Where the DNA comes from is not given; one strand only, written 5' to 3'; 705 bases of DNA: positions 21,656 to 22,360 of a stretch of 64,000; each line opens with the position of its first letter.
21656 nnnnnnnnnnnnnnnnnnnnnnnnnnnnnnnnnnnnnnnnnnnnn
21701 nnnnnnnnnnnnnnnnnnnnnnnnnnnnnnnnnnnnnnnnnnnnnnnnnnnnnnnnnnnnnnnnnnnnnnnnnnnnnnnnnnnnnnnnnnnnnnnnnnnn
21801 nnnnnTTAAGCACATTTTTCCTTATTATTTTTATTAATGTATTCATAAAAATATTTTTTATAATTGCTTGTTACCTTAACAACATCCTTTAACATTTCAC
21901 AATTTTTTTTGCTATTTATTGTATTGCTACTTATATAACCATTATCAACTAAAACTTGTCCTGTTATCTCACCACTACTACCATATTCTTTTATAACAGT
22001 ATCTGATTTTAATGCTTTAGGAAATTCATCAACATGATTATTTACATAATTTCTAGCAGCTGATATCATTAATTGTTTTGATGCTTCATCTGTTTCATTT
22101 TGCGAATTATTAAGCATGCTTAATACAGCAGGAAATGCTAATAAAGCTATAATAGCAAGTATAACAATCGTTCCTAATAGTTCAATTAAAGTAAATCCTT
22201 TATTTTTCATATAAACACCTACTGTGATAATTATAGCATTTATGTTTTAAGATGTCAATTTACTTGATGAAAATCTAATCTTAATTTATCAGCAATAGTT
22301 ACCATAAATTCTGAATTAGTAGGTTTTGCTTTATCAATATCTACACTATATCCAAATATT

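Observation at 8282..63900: Dispersed repertoire of type IV pilin-like genes embedded among core genes, with no assembly machinery in 64 kb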

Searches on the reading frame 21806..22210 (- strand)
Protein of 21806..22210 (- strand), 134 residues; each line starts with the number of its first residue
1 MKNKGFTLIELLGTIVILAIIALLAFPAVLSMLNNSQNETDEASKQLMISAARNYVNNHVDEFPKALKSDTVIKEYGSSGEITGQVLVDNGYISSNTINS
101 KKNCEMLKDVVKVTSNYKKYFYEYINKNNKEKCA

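Call 9: search_protein_families(library=pfam, proteins=[window:21806-22210:-], max_evalue=0.1)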
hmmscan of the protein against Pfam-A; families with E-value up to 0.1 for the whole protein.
window:21806-22210:- (134 aa): 4 families
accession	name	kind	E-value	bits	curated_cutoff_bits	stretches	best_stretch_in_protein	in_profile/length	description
PF07963.17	N_methyl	-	9.8e-08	31.7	21.2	1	2-26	3-27/27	Prokaryotic N-terminal methylation motif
PF12669.12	FeoB_associated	-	0.02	15.6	27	1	13-39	1-27/44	FeoB-associated Cys-rich membrane protein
PF10818.13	SecM_small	-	0.036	15.3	26.1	1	16-52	8-46/95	secA translation cis-regulator SecM, small type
PF11392.14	AllH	-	0.037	15.1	25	1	25-72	33-80/109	Oxamate carbamoyltransferase subunit AllH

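Call 10: search_protein_families(library=ncbifam, proteins=[window:21806-22210:-], max_evalue=0.1)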
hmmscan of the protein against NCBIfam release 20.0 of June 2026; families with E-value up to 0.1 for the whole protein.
window:21806-22210:- (134 aa): 18 families
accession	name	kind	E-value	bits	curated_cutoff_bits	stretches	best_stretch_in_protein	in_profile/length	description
NF041013.1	T4P_ComGE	equivalog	1.5e-06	28.2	49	1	2-60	2-61/83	competence type IV pilus minor pilin ComGE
NF040999.1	pilin_ComGC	equivalog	1.7e-06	28.1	75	1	4-74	2-73/84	competence type IV pilus major pilin ComGC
TIGR02532.1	IV_pilin_GFxxxE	domain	2.2e-06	27.3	16.3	1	4-25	2-23/24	prepilin-type N-terminal cleavage/methylation domain-containing protein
TIGR01710.1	typeII_sec_gspG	equivalog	8.3e-06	25.9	88.85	1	4-65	1-61/134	type II secretion system major pseudopilin GspG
NF038304.1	EPS_HpsC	equivalog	1.2e-05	25.1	200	1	2-59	19-76/318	hormogonium polysaccharide secretion pseudopilin HpsC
TIGR01708.2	typeII_sec_gspH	equivalog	2.7e-05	24.2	80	1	4-48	2-44/169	type II secretion system minor pseudopilin GspH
NF041775.1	typeIV_PilA_Myxo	equivalog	0.00023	21.2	400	1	2-47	9-55/214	type IV pilin protein PilA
NF041002.1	pilin_ComGF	equivalog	0.00044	20.5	80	1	3-46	1-44/139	competence type IV pilus minor pilin ComGF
NF007862.0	PRK10574.1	equivalog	0.00048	20.3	138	1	1-33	2-34/145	prepilin peptidase-dependent pilin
TIGR01711.1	gspJ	equivalog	0.0048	16.7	64.85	1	4-45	1-37/192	type II secretion system minor pseudopilin GspJ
TIGR02523.1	type_IV_pilV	equivalog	0.0073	16.8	52.2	1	4-51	2-45/139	type IV pilus modification protein PilV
TIGR01707.1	gspI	equivalog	0.0094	16.4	44.35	1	5-57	1-50/101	type II secretion system minor pseudopilin GspI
TIGR02599.1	TIGR02599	subfamily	0.018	14.3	256.5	1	5-41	1-36/361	Verru_Chthon cassette protein C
TIGR02596.1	TIGR02596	subfamily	0.023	14.8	70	1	6-38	1-33/196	Verru_Chthon cassette protein D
NF040982.1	ComGD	equivalog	0.029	14.8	70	1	3-39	1-37/139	competence type IV pilus minor pilin ComGD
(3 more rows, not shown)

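Call 29: search_solved_structures(query=window:21806-22210:-, max_evalue=1)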
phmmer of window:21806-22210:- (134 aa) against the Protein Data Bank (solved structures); distinct sequences matched with E-value up to 1: 10.
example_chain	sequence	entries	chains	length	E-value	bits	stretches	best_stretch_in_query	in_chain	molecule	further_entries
8pfb_G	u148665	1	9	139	7.5e-06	29.3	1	6-61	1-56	Type IV pilin PilE1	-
9egp_A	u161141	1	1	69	0.0017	21.7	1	3-55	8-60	Geopilin domain 1 protein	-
8p3b_A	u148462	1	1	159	0.002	21.4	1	6-106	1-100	Fimbrial protein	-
5kua_A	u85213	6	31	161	0.0022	21.3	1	6-107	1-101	pilin | Neisseria meningitidis PilE variant SB-GATDH | Neisseria meningitidis PilE, SB-DATDH variant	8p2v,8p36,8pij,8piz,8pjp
9lab_B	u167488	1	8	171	0.02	18.2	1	2-39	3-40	MSHA major pilin subunit MshA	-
7tgg_A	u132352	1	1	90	0.021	18.2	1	3-35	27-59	Geopilin domain 1 protein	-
2hi2_A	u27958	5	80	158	0.021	18.1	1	6-106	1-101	Fimbrial protein | PilA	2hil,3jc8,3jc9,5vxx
1ay2_A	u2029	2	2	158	0.024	18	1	6-106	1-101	TYPE 4 PILIN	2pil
9laa_A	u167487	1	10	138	0.18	15.2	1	4-34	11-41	Type IV pilin protein PilA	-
5wda_A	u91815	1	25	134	0.78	13.1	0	6-31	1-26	General secretion pathway protein G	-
